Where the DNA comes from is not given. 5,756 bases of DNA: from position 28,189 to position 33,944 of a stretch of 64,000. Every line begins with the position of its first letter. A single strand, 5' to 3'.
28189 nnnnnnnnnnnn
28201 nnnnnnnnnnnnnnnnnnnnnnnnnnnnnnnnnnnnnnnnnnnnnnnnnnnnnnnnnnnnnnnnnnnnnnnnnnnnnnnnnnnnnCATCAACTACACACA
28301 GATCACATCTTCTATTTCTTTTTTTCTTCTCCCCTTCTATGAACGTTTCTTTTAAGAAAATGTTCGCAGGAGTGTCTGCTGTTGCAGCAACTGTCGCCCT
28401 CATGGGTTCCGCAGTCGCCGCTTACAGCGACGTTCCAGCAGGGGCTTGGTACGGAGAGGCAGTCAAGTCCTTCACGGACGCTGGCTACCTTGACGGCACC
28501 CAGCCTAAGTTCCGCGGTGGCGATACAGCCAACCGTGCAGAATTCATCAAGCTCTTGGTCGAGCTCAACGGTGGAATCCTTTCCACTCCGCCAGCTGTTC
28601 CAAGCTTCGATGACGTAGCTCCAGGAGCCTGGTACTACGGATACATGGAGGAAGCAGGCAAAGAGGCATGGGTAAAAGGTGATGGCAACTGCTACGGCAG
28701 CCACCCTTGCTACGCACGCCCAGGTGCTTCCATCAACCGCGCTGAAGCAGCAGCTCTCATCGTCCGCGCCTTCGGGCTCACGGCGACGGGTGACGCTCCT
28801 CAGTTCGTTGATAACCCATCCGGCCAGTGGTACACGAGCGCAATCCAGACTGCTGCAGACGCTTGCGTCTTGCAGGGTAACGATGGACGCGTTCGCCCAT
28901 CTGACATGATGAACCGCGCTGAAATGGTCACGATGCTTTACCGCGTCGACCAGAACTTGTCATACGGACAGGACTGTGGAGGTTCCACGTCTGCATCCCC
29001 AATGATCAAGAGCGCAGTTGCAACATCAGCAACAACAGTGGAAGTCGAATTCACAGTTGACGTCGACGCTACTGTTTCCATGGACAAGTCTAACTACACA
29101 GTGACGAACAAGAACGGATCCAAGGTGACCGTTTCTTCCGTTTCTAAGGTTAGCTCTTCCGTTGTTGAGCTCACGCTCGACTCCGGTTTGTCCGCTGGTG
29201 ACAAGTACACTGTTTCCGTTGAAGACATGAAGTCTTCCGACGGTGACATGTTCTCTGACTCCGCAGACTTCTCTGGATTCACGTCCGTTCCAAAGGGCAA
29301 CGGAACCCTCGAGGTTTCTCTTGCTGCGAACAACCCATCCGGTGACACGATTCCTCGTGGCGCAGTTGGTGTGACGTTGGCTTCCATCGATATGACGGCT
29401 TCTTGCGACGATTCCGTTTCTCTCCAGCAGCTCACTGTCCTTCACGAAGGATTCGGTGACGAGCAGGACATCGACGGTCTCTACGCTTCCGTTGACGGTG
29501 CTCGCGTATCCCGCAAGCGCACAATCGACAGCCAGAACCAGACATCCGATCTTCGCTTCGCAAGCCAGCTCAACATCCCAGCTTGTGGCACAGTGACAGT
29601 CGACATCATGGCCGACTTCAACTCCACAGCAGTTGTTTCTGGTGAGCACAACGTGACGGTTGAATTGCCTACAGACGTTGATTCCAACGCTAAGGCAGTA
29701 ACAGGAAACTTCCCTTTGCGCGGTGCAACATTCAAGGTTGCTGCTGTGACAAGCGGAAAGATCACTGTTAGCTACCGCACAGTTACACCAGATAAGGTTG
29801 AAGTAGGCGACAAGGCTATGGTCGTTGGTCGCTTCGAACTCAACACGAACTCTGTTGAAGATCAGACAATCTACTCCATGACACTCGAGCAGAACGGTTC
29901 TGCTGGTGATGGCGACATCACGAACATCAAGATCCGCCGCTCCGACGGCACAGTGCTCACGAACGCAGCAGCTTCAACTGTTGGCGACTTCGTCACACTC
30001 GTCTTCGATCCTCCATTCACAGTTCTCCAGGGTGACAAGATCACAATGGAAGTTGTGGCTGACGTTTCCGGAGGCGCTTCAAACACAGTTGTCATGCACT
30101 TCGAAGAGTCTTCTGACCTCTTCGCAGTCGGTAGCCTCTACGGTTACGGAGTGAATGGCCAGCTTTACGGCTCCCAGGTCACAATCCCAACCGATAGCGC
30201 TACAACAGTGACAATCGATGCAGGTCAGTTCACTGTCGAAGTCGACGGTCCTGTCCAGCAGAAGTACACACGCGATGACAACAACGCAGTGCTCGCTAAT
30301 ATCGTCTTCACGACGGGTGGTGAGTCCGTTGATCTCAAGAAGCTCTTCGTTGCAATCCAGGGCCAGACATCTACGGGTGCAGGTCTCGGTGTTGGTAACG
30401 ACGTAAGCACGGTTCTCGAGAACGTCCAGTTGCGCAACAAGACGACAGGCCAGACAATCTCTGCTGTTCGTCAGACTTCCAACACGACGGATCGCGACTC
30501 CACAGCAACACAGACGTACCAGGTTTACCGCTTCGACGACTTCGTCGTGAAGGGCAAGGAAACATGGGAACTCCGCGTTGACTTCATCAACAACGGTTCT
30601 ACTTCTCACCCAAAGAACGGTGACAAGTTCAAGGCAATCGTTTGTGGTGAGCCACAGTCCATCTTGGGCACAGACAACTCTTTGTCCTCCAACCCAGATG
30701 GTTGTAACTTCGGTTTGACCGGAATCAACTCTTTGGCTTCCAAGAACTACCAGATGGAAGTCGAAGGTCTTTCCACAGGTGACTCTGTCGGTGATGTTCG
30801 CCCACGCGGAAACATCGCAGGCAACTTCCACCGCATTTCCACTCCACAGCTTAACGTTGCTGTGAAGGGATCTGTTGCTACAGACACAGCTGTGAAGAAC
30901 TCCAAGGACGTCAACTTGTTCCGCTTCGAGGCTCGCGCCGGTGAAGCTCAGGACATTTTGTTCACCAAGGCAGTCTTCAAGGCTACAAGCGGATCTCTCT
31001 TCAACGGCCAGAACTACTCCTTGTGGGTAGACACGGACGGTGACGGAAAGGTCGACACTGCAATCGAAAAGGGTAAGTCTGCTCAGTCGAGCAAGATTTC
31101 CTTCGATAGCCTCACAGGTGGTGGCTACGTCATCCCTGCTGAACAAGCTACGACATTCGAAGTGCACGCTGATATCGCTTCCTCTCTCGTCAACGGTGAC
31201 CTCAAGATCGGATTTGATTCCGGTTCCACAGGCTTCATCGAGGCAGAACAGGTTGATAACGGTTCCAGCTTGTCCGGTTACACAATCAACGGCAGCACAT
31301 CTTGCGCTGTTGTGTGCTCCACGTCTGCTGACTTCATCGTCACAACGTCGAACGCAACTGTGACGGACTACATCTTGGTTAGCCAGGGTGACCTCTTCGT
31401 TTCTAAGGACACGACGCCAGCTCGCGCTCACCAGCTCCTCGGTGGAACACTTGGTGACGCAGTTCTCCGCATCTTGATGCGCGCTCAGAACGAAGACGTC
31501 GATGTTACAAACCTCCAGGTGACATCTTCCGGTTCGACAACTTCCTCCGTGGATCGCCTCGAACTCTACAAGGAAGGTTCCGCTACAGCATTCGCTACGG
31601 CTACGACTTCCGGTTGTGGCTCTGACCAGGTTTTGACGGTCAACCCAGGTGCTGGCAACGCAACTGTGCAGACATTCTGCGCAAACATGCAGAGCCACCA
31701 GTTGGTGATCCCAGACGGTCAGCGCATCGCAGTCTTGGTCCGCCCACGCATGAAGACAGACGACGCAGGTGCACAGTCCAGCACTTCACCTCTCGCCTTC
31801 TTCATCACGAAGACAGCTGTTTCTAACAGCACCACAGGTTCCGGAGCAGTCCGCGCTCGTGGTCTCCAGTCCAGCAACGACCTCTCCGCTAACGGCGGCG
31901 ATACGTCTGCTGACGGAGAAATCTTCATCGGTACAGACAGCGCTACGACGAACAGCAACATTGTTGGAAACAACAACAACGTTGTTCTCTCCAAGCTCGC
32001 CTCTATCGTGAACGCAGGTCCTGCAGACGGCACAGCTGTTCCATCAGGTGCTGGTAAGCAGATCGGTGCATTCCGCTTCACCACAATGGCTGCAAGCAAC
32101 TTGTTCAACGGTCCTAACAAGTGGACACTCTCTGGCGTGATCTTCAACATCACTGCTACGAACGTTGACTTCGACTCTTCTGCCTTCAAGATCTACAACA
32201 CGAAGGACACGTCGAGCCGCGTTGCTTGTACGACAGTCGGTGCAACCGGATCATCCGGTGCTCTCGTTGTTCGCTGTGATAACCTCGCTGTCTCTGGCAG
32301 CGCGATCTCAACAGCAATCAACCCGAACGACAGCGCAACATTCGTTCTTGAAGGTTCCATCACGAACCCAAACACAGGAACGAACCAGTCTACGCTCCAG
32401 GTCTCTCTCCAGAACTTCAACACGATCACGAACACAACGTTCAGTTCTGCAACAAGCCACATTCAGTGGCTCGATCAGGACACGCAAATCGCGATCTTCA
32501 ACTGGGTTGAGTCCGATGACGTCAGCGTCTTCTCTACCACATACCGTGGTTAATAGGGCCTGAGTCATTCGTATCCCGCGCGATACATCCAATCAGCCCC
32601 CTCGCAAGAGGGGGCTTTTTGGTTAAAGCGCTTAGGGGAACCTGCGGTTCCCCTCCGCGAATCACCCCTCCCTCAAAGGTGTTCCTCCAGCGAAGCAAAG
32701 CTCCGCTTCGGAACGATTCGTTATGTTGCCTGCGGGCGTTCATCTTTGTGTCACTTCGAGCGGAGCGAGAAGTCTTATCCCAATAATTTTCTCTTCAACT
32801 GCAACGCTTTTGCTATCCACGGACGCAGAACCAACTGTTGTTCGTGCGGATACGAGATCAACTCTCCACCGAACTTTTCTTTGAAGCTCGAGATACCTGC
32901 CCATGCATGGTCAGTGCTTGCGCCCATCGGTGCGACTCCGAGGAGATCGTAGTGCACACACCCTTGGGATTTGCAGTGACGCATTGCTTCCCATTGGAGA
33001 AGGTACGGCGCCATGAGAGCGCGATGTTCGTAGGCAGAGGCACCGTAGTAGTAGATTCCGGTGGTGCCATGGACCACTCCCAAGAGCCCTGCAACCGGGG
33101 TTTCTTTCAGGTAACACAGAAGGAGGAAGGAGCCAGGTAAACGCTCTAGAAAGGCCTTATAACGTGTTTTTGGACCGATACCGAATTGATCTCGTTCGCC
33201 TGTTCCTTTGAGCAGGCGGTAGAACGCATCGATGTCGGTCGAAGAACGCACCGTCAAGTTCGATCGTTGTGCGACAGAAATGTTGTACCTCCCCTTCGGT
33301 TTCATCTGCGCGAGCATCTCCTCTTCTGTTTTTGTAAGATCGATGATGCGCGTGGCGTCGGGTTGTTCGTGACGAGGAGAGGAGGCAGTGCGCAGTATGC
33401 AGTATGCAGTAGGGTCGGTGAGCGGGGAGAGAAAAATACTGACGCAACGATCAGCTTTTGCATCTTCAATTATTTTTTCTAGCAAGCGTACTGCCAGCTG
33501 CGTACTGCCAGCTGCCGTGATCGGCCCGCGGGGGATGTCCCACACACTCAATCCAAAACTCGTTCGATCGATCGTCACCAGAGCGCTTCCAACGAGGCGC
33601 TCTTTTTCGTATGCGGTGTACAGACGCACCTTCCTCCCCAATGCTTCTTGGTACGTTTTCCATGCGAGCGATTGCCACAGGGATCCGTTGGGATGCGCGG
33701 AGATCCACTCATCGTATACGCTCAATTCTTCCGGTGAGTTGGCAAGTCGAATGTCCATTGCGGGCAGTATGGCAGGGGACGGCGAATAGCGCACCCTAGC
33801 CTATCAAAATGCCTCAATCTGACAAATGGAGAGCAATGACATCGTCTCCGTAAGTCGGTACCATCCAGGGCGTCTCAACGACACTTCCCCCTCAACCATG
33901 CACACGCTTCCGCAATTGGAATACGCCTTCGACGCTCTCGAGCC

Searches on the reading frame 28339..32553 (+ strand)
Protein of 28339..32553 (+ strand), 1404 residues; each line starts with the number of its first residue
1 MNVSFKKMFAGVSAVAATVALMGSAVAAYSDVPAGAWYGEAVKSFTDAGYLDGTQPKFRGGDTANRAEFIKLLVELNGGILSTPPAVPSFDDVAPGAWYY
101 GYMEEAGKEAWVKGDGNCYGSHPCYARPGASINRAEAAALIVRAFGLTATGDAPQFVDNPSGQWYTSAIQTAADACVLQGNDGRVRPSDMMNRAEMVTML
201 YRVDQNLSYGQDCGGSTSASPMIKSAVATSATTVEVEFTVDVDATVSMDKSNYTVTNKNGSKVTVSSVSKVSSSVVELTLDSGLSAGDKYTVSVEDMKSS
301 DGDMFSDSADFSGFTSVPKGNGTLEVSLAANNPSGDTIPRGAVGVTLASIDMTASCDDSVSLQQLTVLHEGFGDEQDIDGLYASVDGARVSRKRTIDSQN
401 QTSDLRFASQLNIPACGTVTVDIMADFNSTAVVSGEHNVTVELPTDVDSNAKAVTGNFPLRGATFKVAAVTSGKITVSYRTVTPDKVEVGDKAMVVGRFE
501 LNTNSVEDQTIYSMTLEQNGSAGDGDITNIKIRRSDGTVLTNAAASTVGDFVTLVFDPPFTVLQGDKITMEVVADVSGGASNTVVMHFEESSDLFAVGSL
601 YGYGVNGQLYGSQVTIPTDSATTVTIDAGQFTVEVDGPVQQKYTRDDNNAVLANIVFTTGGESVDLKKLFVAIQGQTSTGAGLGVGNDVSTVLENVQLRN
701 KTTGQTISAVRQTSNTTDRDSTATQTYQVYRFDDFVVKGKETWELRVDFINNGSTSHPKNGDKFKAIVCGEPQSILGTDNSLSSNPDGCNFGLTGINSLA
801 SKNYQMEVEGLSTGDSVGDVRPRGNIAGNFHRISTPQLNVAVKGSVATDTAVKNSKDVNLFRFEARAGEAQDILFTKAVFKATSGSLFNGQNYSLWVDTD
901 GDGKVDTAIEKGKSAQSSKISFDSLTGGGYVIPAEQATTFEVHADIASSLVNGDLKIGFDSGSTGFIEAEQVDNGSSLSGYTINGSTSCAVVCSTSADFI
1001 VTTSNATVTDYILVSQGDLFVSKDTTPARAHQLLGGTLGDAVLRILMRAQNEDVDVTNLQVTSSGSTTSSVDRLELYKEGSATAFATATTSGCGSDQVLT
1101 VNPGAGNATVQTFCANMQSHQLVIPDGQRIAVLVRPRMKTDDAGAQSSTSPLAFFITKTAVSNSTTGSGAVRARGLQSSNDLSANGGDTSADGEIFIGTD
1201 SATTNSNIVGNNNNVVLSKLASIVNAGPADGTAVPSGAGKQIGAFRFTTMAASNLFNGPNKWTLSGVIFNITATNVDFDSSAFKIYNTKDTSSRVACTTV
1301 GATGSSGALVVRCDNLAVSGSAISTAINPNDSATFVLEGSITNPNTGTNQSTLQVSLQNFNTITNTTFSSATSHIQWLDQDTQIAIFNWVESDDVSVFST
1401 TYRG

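Call 68: search_protein_families(library=pfam, proteins=[window:28339-32553:+], max_evalue=0.00001)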
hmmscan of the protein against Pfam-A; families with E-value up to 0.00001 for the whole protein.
window:28339-32553:+ (1404 aa): 1 family
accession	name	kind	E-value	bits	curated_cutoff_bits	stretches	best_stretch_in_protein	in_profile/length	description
PF00395.25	SLH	-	1.4e-09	38.2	20.8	0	160-196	7-43/44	S-layer homology domain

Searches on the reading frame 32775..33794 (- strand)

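Call 67: search_protein_families(library=pfam, proteins=[window:32775-33794:-], max_evalue=0.00001)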
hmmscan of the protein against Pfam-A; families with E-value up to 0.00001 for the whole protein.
window:32775-33794:- (339 aa): 2 families
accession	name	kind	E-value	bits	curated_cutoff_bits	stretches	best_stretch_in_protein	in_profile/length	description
PF02388.22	FemAB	-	2.2e-39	135.9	24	3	230-333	304-403/406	FemAB family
PF13480.13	Acetyltransf_6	-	1.2e-14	55.1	22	1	181-286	16-136/143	Acetyltransferase (GNAT) domain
